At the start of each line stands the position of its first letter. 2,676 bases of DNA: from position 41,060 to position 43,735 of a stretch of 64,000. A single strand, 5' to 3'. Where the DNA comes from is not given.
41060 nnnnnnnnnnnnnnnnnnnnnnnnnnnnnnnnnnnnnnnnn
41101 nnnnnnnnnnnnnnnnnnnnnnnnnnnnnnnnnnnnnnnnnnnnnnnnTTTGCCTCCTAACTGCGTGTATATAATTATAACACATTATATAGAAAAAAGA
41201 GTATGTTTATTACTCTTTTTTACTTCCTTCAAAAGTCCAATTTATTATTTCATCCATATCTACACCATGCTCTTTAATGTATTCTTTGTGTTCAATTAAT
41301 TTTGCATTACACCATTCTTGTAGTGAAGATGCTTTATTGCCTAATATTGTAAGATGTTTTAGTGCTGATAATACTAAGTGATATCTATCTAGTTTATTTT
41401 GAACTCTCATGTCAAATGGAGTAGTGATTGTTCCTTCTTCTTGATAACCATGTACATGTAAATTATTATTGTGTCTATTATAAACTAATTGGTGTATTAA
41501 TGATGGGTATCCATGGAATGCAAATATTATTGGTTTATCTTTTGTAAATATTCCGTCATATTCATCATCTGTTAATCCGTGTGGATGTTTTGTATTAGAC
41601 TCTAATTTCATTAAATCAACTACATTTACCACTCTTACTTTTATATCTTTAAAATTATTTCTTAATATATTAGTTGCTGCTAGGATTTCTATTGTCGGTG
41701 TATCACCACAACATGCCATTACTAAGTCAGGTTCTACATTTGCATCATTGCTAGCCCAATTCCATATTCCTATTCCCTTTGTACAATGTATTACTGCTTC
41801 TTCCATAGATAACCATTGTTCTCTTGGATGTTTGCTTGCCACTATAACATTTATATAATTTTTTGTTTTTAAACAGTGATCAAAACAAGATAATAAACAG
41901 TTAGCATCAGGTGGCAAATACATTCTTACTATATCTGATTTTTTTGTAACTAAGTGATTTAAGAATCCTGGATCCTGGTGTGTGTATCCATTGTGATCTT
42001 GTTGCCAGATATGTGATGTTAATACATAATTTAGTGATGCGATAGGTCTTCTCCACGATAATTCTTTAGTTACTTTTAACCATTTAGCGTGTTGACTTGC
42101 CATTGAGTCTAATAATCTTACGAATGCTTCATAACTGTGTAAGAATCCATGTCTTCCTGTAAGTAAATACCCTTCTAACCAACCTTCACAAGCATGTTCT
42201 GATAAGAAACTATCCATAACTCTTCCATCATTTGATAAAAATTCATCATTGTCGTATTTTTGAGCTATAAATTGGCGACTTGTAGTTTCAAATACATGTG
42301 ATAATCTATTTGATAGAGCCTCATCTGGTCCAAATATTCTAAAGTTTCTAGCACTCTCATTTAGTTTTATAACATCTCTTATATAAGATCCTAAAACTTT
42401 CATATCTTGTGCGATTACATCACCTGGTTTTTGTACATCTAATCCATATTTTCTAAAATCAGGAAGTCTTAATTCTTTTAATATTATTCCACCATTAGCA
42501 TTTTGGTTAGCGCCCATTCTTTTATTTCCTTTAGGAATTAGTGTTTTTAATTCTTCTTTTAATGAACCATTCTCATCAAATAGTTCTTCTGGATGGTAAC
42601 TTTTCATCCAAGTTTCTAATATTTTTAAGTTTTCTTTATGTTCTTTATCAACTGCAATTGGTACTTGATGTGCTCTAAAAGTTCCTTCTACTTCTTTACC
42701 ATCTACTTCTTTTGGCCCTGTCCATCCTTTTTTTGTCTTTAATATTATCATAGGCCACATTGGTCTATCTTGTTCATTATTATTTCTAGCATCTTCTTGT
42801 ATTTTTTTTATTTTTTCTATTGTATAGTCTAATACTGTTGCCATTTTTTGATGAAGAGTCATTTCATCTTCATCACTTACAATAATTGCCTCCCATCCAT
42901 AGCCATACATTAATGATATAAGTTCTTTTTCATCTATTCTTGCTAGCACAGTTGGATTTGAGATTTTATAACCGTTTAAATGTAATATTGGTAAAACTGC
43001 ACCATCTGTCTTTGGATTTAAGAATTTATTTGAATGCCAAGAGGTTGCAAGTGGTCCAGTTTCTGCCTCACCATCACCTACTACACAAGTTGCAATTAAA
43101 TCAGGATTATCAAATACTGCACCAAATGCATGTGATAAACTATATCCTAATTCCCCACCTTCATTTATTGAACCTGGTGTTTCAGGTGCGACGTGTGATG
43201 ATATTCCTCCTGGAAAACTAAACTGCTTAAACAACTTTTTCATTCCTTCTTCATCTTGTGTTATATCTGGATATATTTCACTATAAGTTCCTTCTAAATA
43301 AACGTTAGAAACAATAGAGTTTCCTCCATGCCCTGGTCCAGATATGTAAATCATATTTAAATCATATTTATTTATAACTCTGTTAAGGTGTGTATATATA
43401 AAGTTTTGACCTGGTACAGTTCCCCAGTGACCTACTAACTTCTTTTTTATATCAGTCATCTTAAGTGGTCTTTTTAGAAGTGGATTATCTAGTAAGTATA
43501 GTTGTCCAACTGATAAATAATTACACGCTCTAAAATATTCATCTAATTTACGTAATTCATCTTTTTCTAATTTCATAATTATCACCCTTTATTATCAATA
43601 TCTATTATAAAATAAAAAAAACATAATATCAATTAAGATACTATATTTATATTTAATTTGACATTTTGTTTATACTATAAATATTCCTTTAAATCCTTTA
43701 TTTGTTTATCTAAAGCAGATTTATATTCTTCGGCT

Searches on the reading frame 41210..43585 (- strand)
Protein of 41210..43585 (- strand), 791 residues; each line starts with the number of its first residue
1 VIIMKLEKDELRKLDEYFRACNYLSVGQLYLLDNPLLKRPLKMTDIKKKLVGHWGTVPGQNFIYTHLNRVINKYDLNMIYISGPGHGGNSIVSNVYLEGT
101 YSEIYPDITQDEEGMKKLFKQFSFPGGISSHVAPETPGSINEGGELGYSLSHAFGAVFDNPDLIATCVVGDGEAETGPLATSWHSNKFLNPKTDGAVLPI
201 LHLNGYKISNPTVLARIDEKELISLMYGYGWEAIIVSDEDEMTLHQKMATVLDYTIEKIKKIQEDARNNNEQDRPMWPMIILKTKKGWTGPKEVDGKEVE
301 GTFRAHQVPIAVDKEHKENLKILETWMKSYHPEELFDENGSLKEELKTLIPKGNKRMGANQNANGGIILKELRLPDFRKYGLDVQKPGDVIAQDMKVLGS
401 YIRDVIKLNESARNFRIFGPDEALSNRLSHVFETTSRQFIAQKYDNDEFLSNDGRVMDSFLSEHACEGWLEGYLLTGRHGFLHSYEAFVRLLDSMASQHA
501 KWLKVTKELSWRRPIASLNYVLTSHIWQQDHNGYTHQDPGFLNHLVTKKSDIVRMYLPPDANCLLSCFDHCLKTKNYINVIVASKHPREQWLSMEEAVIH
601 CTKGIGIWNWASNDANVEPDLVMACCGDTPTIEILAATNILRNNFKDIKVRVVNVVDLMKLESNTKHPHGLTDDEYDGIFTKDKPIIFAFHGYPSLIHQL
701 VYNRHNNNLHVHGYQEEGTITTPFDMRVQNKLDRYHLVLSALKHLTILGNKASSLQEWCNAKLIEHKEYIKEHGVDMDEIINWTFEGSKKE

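Call 4: search_protein_families(library=pfam, proteins=[window:41210-43585:-])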
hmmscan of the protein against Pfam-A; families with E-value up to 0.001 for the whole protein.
window:41210-43585:- (791 aa): 3 families
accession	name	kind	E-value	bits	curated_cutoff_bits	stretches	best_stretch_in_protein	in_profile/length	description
PF09364.15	XFP_N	-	7.4e-186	617.7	23.7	1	6-367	2-363/364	XFP N-terminal domain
PF09363.15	XFP_C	-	9.3e-92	306.5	23.4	1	585-784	1-201/202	XFP C-terminal domain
PF03894.20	XFP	-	7.2e-82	273.9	22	1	397-573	2-176/177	D-xylulose 5-phosphate/D-fructose 6-phosphate phosphoketolase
